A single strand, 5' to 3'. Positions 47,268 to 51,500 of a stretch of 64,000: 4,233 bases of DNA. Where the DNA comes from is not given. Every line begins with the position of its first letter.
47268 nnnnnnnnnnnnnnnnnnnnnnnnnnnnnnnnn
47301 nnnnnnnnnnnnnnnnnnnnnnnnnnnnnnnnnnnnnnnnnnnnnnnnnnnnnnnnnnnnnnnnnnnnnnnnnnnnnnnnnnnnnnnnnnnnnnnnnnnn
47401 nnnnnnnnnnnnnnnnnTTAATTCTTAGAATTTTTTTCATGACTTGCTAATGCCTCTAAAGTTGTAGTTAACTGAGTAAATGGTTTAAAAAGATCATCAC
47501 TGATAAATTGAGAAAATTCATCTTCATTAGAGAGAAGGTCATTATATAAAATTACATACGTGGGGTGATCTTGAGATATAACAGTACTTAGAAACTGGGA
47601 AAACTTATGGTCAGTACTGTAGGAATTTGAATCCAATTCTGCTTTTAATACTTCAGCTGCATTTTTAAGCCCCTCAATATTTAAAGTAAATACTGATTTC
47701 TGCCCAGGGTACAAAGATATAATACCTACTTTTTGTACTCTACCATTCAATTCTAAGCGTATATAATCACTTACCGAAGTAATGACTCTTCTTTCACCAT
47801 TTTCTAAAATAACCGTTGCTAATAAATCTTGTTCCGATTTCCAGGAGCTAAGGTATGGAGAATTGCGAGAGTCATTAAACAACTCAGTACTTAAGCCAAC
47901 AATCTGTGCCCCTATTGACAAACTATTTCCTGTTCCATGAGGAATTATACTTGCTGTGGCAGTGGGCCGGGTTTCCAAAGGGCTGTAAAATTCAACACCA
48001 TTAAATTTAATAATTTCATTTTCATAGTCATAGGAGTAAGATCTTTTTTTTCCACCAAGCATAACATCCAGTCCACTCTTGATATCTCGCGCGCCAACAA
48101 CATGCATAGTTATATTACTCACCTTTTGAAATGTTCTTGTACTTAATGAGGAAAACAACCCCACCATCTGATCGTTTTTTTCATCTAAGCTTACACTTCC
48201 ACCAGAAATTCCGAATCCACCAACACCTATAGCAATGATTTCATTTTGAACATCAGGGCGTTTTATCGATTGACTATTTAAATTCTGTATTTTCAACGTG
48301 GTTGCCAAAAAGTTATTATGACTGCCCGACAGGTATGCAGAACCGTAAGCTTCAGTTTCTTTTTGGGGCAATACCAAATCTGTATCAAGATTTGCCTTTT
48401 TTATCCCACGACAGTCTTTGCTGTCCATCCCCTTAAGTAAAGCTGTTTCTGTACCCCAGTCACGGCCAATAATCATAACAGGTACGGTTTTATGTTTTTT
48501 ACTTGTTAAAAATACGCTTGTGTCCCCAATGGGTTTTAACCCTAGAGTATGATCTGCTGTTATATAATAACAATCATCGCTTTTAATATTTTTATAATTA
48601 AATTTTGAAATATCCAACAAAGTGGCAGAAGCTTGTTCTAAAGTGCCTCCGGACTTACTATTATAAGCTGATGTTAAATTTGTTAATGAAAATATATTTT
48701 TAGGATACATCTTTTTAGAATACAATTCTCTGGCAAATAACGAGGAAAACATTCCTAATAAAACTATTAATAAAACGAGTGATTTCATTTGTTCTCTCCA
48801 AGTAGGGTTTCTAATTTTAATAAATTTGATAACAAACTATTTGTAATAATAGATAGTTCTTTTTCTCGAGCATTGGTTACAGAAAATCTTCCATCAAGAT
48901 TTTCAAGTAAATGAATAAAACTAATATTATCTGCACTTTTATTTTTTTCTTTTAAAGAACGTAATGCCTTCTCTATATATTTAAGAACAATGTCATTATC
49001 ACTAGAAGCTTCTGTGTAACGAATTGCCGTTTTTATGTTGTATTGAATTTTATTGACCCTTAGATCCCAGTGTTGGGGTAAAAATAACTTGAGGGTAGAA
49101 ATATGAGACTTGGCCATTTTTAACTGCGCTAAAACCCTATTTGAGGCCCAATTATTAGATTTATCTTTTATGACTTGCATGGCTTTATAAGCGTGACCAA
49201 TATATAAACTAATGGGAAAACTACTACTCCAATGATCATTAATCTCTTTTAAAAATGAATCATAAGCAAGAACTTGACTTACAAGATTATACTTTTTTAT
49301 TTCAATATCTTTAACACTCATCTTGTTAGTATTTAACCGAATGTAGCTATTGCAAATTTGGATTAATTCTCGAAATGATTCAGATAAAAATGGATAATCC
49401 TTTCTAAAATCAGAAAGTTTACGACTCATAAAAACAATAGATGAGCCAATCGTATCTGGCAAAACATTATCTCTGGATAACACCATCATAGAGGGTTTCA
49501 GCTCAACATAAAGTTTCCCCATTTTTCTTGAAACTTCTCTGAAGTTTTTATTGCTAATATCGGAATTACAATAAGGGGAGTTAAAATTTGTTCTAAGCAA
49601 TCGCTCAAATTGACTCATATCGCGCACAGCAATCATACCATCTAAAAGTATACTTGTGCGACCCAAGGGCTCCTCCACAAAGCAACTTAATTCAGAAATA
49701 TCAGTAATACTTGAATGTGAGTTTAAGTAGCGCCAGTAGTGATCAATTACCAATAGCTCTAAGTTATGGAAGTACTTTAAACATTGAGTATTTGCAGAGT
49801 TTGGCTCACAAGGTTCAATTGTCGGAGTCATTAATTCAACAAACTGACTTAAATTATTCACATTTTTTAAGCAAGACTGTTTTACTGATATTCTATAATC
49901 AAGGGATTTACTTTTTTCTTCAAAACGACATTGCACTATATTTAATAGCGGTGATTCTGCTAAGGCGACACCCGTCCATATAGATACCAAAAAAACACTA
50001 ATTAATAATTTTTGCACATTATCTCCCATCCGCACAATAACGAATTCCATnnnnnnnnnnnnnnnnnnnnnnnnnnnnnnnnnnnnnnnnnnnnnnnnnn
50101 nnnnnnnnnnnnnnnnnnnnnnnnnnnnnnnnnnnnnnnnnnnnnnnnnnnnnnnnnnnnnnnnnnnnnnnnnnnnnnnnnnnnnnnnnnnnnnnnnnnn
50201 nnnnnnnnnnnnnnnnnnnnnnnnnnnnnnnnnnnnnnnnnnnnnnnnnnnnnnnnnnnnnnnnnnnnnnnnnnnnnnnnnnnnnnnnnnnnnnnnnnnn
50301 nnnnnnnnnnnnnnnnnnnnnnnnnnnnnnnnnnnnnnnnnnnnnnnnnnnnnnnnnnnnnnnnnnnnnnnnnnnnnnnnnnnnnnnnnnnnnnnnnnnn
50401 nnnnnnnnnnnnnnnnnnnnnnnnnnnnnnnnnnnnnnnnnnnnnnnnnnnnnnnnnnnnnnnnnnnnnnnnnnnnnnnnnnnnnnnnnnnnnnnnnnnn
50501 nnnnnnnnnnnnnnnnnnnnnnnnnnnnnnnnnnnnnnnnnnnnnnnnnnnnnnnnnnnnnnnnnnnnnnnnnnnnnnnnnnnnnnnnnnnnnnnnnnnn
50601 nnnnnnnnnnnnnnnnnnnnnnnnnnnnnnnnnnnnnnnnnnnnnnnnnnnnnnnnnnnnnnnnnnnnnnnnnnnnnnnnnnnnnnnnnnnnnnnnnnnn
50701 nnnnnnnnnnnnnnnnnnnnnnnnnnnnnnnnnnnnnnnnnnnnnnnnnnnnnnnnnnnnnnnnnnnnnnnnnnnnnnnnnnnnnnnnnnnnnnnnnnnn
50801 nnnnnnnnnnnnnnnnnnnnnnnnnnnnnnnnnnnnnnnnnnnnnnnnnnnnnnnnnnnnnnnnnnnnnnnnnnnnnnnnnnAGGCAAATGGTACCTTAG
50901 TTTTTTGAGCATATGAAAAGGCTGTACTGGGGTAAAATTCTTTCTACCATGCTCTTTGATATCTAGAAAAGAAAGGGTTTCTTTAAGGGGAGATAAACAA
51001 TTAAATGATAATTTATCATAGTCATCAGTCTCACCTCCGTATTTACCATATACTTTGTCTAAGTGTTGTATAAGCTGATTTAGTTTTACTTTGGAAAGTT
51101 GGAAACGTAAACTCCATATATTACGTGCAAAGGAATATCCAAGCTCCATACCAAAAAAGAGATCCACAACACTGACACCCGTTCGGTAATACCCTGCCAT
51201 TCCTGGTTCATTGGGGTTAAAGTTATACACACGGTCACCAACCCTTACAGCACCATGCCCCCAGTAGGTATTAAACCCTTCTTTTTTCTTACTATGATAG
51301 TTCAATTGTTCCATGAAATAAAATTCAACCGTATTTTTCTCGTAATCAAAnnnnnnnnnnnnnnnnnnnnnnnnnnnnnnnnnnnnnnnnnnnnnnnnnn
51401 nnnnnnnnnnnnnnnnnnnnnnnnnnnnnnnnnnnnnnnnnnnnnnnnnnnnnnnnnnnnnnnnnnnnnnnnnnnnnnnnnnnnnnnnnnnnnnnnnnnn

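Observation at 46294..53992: Six-member paralogue family with a shared C-terminal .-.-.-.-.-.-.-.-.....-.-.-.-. module, four members also sharing a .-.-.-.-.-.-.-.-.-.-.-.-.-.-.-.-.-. head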

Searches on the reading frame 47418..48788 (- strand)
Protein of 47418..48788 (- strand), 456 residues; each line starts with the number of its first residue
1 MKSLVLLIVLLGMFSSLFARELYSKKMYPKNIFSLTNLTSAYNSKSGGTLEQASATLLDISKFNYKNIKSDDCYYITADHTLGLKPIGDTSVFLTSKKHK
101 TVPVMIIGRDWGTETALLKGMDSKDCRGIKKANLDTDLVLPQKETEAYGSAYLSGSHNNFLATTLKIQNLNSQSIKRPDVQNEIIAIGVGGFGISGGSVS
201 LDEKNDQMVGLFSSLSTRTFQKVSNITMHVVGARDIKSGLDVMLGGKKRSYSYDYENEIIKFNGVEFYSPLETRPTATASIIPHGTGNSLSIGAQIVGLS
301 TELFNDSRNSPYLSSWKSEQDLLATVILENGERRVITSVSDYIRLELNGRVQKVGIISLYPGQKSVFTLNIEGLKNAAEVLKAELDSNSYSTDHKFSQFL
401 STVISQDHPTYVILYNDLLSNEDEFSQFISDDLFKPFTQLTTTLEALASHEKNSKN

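Call 4: search_protein_families(library=pfam, proteins=[window:47418-48788:-], max_evalue=1)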
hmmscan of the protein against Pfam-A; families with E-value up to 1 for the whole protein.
window:47418-48788:- (456 aa): 0 families

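Call 5: search_protein_families(library=ncbifam, proteins=[window:47418-48788:-], max_evalue=1)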
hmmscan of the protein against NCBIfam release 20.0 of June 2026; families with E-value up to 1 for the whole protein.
window:47418-48788:- (456 aa): 0 families

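Call 12: search_solved_structures(query=window:47418-48788:-, max_evalue=10)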
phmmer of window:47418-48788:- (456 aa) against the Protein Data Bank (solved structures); distinct sequences matched with E-value up to 10: 1.
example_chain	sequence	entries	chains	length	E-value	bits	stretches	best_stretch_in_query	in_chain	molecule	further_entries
9yi6_A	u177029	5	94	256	0.095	15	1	14-87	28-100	Mitochondrial genome maintenance protein MGM101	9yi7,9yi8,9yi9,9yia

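Call 38: search_solved_structures(query=A4, max_evalue=10, show_alignments=3)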
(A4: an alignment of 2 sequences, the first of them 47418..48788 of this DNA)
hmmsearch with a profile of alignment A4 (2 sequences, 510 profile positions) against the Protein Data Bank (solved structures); distinct sequences matched with E-value up to 10: 12.
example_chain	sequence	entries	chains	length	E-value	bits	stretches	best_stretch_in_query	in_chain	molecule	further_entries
7vz0_A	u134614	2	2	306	0.034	16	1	77-168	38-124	Probable serine protease HtrA1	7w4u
7w24_A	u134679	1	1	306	0.034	16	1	77-167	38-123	Probable serine protease HtrA1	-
7w25_A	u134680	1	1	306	0.038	15.8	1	77-167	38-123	Probable serine protease HtrA1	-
6ieo_A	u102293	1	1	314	0.039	15.8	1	77-167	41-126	Probable serine protease HtrA (DEGP protein)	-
7w22_A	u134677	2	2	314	0.039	15.7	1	77-167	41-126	Probable serine protease HtrA1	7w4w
7w23_A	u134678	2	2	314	0.041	15.7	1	77-167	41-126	Probable serine protease HtrA1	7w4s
7w4v_A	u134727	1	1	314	0.041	15.7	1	77-167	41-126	Probable serine protease HtrA1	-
7vyz_A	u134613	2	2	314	0.044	15.6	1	77-167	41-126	Probable serine protease HtrA1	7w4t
5zvj_A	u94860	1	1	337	0.047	15.5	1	77-167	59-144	Serine protease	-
7w21_A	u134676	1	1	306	0.066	15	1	78-168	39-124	Probable serine protease HtrA1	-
7w4r_A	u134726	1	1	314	0.07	14.9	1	78-168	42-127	Probable serine protease HtrA1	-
8vx7_A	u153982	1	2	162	7.7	8.2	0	413-444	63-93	CID7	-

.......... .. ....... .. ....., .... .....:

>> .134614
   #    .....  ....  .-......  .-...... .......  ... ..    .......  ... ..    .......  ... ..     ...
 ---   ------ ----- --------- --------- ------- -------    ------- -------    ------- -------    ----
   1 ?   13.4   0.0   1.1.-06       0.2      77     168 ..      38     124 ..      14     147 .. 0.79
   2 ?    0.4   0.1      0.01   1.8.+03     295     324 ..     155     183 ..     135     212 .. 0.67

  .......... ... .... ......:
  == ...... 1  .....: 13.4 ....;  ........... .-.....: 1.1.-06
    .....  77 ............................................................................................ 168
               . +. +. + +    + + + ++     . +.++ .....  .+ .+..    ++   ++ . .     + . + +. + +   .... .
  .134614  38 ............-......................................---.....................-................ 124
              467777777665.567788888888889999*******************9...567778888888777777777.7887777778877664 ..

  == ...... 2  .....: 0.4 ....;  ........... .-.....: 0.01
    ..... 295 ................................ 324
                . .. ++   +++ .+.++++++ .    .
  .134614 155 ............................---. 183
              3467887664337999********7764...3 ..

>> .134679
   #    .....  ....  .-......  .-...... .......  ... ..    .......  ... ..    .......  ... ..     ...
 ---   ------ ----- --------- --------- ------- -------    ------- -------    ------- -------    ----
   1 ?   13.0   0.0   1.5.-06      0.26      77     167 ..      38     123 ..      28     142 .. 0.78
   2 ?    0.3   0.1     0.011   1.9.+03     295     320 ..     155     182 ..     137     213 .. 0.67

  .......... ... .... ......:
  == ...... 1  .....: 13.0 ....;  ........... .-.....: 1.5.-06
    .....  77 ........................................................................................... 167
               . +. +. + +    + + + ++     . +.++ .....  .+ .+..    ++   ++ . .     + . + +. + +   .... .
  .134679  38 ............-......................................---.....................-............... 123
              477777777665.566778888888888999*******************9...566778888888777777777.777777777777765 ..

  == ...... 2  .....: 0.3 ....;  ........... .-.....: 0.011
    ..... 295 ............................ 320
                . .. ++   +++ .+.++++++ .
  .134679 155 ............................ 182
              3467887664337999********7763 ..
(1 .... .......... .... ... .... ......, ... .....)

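Call 43: find_related_loci(query=A4, collection=genome_contigs, flank=10000)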
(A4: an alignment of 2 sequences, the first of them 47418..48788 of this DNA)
Query A4 (456 aa) in genome_contigs; peptide patterns used: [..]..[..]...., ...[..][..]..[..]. (x = any residue, [..] = any of these).
36 stretches matched a pattern; 1 encode a relative of the query (tblastn E <= 1e-3); 1 distinct loci.
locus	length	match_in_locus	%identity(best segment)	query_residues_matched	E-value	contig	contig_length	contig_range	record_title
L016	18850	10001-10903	34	49-344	3e-32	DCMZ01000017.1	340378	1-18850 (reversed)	MAG TPA_asm: Bdellovibrionaceae bacterium UBA1609 UBA1609_contig_2660, whole genome shotgun sequence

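Call 44: find_related_loci(query=A4, collection=metagenome_contigs, flank=10000)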
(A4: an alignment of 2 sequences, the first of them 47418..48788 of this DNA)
Query A4 (456 aa) in metagenome_contigs; peptide patterns used: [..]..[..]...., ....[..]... (x = any residue, [..] = any of these).
134 stretches matched a pattern; 1 encode a relative of the query (tblastn E <= 1e-3); 1 distinct loci.
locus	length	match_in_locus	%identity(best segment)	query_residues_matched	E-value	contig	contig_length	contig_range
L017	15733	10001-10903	34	49-344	3e-32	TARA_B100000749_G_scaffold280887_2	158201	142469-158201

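Call 66: search_protein_families(library=phrogs, proteins=[window:47418-48788:-], max_evalue=0.1)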
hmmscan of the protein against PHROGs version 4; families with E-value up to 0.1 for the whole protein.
window:47418-48788:- (456 aa): 0 families

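Call 67: search_protein_families(library=padloc, proteins=[window:47418-48788:-], max_evalue=0.1)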
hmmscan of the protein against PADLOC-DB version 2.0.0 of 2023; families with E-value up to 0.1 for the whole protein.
window:47418-48788:- (456 aa): 0 families

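Call 83: search_solved_structures(query=A7, max_evalue=1, show_alignments=1)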
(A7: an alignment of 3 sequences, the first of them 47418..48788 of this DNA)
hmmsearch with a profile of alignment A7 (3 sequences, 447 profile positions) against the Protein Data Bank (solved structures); distinct sequences matched with E-value up to 1: 14.
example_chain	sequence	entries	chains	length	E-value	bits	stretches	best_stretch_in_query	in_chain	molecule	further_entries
7w24_A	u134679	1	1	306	0.033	16.2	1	57-145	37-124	Probable serine protease HtrA1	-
7vz0_A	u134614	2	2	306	0.034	16.2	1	57-145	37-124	Probable serine protease HtrA1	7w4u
7w22_A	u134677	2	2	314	0.036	16.1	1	57-145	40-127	Probable serine protease HtrA1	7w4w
7w25_A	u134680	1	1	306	0.037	16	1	57-145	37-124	Probable serine protease HtrA1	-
6ieo_A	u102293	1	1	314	0.038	16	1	57-145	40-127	Probable serine protease HtrA (DEGP protein)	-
7vyz_A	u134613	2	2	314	0.039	16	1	57-145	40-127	Probable serine protease HtrA1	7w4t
7w4v_A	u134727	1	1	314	0.039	15.9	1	57-145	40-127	Probable serine protease HtrA1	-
7w23_A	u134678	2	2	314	0.042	15.8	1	57-145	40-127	Probable serine protease HtrA1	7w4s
5zvj_A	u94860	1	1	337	0.047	15.7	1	57-145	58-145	Serine protease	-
3pv5_A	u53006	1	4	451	0.067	15.2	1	60-189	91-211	DegQ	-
7w21_A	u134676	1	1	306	0.07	15.1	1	59-145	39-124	Probable serine protease HtrA1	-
7w4r_A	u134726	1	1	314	0.074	15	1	59-145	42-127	Probable serine protease HtrA1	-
3pv4_A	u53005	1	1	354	0.18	13.8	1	60-188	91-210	DegQ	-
3pv2_A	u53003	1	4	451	0.28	13.1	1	60-188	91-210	DegQ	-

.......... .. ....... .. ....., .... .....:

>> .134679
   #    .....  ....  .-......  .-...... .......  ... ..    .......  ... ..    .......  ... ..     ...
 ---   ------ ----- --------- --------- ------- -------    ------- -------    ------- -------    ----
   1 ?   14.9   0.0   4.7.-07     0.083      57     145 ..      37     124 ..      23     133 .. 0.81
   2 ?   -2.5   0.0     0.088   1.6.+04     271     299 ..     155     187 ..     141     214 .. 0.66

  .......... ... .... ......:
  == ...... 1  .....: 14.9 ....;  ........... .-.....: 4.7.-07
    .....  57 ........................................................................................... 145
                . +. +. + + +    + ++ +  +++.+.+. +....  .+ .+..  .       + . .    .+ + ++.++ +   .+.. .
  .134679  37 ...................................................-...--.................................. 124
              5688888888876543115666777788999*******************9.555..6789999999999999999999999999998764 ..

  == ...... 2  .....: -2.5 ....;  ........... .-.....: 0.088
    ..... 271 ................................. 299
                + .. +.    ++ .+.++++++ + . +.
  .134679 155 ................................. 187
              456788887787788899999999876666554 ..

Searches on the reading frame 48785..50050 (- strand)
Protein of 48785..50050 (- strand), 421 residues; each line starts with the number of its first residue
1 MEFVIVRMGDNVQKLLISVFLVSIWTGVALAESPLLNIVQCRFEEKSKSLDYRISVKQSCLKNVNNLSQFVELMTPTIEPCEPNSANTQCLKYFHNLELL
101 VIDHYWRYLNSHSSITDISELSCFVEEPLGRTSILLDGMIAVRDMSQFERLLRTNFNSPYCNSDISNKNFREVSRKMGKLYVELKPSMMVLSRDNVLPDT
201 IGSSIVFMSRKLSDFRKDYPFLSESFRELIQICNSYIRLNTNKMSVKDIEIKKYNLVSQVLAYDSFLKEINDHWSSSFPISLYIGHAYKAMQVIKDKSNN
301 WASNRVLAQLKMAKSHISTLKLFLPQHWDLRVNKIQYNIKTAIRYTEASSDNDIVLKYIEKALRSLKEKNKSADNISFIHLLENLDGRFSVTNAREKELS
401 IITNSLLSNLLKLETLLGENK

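Call 4: search_protein_families(library=pfam, proteins=[window:48785-50050:-], max_evalue=1)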
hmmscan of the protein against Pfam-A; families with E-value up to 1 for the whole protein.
window:48785-50050:- (421 aa): 1 family
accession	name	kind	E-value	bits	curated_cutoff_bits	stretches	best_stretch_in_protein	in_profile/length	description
PF02750.19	Synapsin_C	-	6.9e-05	22.9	22.5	1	252-345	29-116/203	Synapsin, ATP binding domain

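Call 5: search_protein_families(library=ncbifam, proteins=[window:48785-50050:-], max_evalue=1)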
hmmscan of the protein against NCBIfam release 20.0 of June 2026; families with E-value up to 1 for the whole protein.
window:48785-50050:- (421 aa): 1 family
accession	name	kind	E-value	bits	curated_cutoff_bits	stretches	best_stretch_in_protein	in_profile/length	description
NF011406.0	PRK14831.1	subfamily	0.058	12.5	375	1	274-388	10-125/256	undecaprenyl pyrophosphate synthase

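Call 66: search_protein_families(library=phrogs, proteins=[window:48785-50050:-], max_evalue=0.1)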
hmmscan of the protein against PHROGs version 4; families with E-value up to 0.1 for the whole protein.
window:48785-50050:- (421 aa): 1 family
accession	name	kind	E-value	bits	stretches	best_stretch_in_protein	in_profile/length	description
phrog_25885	-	unknown function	0.018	16.4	1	251-336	4-78/92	-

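Call 67: search_protein_families(library=padloc, proteins=[window:48785-50050:-], max_evalue=0.1)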
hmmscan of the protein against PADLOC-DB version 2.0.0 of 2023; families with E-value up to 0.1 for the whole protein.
window:48785-50050:- (421 aa): 1 family
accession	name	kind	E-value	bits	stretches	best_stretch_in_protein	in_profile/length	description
PDLC01587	2OG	-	0.01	13.1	1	197-237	38-79/195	"CAS-I,CAS-II,CAS-III,CAS-IV,CAS-V,CAS-VI; associated"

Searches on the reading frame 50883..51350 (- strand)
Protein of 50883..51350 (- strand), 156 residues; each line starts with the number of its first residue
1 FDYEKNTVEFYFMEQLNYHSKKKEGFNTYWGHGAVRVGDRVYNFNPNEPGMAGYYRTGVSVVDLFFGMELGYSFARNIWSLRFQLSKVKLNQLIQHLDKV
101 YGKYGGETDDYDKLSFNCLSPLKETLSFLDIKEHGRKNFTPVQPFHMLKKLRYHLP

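Call 59: search_protein_families(library=pfam, proteins=[window:50883-51350:-], max_evalue=10)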
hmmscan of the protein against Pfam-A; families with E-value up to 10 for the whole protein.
seq(156 aa): 1 family
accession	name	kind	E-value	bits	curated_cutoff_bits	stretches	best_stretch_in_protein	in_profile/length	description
PF13387.12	Lnb_N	-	0.023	14.7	22.2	1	76-142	99-166/175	Lnb N-terminal periplasmic domain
